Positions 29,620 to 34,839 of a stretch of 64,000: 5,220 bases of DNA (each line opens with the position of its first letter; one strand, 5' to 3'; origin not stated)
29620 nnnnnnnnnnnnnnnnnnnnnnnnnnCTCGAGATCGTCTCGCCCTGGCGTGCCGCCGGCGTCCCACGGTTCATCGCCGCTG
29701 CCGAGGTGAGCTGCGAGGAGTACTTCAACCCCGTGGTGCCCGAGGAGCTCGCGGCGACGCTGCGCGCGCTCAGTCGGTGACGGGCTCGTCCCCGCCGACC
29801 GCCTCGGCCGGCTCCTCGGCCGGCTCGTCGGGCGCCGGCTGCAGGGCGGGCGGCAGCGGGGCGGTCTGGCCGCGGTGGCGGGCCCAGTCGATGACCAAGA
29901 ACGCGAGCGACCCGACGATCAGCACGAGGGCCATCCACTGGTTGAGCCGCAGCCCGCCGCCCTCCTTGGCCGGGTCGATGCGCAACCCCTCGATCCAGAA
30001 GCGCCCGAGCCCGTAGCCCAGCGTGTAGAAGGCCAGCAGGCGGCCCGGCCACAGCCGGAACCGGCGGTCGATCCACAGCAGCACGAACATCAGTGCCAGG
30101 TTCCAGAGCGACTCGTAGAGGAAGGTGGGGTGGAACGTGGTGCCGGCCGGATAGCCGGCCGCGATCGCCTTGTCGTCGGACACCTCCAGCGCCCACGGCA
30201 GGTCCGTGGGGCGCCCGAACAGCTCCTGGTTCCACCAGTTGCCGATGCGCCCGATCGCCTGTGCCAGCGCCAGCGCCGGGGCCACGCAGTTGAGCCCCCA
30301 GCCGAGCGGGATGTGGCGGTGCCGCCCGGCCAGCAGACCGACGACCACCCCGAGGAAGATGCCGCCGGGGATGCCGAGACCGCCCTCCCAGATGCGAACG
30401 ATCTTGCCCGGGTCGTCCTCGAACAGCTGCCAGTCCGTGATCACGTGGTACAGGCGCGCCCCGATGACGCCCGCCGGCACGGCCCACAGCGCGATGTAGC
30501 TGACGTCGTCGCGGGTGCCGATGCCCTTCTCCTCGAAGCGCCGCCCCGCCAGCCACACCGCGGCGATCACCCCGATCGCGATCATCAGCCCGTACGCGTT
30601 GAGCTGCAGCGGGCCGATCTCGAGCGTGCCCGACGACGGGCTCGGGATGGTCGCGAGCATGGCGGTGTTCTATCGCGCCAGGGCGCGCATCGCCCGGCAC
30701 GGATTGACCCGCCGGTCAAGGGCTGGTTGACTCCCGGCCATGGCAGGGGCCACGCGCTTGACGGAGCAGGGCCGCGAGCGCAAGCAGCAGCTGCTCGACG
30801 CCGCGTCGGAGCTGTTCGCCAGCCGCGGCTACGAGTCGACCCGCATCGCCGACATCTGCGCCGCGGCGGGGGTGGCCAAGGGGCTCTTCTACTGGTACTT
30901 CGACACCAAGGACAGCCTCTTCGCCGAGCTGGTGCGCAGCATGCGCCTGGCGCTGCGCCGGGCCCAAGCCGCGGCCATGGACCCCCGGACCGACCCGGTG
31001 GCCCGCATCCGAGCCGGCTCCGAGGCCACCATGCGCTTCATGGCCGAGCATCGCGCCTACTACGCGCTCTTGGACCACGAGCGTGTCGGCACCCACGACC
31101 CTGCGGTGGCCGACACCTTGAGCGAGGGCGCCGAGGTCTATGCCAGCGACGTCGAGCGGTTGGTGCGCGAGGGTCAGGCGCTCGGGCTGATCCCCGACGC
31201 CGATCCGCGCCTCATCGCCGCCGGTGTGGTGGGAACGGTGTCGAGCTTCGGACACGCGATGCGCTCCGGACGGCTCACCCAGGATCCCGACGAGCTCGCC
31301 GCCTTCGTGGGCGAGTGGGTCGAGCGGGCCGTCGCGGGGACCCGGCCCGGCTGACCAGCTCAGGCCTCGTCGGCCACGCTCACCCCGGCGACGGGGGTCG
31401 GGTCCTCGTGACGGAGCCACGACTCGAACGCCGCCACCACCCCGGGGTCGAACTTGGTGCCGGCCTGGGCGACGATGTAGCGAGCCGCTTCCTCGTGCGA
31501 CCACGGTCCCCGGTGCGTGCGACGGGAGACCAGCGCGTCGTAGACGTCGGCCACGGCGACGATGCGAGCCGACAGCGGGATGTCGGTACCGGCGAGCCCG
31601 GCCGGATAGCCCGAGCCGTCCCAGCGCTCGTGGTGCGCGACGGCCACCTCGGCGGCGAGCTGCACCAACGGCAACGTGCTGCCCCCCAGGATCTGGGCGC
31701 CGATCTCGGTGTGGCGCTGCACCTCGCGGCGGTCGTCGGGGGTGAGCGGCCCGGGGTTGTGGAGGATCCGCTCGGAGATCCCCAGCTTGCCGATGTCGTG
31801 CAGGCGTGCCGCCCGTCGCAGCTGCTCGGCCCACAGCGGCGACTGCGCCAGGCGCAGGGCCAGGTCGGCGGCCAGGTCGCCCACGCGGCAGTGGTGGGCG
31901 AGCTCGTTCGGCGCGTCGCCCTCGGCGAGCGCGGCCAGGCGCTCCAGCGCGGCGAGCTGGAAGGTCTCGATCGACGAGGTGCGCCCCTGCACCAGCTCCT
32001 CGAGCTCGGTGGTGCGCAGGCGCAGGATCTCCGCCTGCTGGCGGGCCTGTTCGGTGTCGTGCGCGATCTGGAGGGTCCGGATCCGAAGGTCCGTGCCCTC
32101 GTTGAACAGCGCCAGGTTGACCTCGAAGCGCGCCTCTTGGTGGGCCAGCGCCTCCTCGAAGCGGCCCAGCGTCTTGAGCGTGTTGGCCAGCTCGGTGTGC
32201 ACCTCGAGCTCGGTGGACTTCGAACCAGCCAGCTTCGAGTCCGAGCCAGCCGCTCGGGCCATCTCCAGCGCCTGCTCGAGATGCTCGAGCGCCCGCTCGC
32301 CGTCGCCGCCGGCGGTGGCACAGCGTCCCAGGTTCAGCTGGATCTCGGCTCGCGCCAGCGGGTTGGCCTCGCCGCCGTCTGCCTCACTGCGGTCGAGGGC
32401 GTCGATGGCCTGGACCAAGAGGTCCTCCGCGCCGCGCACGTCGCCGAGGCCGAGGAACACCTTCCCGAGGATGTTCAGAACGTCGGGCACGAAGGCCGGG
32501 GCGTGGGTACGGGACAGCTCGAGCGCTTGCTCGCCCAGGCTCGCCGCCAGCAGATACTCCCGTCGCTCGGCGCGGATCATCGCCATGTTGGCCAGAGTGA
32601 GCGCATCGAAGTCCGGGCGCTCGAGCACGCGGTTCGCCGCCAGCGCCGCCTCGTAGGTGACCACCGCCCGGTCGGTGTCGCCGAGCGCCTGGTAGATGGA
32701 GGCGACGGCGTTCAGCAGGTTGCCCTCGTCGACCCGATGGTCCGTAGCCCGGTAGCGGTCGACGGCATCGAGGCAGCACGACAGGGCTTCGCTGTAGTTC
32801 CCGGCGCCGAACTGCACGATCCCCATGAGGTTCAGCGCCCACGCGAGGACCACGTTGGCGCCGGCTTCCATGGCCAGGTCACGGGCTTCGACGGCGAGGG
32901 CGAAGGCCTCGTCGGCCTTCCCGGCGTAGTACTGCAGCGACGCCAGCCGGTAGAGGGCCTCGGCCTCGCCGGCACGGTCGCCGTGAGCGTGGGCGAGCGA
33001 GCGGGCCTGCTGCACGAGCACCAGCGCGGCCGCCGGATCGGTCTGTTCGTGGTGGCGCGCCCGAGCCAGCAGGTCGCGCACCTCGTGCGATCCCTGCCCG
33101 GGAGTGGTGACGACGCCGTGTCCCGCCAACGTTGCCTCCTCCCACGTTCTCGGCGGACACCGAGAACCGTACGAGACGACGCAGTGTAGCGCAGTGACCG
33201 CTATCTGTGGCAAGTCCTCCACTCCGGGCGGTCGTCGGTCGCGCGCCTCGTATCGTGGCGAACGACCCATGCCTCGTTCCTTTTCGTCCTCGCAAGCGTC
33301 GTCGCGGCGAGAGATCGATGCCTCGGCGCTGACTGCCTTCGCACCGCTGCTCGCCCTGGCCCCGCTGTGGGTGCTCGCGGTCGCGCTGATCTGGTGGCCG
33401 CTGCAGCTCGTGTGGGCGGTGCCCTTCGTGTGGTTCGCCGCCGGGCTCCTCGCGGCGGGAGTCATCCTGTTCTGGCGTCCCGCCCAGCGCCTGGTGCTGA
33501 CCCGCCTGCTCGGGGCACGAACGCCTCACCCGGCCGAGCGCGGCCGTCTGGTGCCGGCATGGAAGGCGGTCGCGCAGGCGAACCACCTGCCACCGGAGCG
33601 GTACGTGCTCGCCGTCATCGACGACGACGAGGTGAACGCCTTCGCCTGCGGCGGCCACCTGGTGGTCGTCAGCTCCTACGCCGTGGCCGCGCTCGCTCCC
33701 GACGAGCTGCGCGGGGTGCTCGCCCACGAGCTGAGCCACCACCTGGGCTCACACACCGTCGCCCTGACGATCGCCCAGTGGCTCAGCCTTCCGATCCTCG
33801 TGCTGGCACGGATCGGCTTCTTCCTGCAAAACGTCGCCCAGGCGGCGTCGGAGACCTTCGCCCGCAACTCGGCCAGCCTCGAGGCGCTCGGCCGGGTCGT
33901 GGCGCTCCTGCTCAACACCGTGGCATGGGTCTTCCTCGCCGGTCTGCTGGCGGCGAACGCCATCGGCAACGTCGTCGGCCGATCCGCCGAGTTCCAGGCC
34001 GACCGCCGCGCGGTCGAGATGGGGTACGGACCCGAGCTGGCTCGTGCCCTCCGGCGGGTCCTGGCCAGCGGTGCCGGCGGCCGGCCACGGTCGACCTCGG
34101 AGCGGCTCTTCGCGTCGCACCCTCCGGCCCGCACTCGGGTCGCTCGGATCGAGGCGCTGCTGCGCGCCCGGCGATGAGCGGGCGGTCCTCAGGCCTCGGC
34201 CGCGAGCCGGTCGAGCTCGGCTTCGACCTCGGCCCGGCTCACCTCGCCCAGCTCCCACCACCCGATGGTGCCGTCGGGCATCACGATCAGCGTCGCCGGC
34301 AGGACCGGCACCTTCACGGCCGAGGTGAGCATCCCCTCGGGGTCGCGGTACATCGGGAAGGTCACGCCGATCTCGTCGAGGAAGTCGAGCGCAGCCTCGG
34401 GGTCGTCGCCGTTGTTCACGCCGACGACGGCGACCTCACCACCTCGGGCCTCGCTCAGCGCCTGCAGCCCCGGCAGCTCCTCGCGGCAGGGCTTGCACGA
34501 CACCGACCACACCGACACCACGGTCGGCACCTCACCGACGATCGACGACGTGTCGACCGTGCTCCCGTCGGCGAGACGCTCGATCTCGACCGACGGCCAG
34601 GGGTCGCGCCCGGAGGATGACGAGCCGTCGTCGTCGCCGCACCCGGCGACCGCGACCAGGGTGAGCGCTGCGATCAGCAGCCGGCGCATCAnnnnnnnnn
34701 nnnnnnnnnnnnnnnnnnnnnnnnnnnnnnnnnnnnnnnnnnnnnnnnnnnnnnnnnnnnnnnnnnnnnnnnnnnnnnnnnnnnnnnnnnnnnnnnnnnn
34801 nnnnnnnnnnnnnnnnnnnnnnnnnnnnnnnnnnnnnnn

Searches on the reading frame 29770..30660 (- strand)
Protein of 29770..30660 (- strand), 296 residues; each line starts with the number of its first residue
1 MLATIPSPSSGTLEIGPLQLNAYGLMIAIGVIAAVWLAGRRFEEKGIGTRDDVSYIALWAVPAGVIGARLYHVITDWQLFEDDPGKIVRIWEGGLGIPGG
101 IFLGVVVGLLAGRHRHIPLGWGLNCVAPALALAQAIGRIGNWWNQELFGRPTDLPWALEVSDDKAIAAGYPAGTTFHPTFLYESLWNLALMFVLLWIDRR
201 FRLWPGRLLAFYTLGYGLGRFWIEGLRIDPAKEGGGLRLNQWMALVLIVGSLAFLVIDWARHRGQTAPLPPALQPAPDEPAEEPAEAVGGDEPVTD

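Call 46: search_protein_families(library=pfam, proteins=[window:29770-30660:-])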
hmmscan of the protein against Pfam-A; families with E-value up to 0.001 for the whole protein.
window:29770-30660:- (296 aa): 1 family
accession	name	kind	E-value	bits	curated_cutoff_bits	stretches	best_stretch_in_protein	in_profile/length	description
PF01790.23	LGT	-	6e-68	229.2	24.9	1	13-256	4-239/240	Prolipoprotein diacylglyceryl transferase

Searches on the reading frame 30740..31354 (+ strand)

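Call 46: search_protein_families(library=pfam, proteins=[window:30740-31354:+])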
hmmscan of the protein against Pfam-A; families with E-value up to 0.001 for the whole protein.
window:30740-31354:+ (204 aa): 3 families
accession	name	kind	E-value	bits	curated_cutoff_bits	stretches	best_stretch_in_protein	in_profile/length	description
PF00440.29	TetR_N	-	1.5e-18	66.7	24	1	18-64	1-47/47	Bacterial regulatory proteins, tetR family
PF17932.6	TetR_C_24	-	3.3e-08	34.2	26.4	1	84-169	2-86/114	Tetracyclin repressor-like, C-terminal domain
PF16925.10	TetR_C_13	-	6.6e-05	23.7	27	1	118-188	36-104/109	Tetracyclin repressor-like, C-terminal domain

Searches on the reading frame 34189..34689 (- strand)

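Call 46: search_protein_families(library=pfam, proteins=[window:34189-34689:-])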
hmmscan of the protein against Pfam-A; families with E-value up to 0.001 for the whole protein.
window:34189-34689:- (166 aa): 3 families
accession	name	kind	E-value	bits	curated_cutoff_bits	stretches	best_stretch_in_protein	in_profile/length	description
PF00578.27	AhpC-TSA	-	2e-14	54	26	1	30-143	4-122/124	AhpC/TSA family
PF08534.16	Redoxin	-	5.3e-13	49.4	26.6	1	30-156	5-145/148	Redoxin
PF13905.12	Thioredoxin_8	-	4.3e-06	27.4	27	1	55-142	3-94/94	Thioredoxin-like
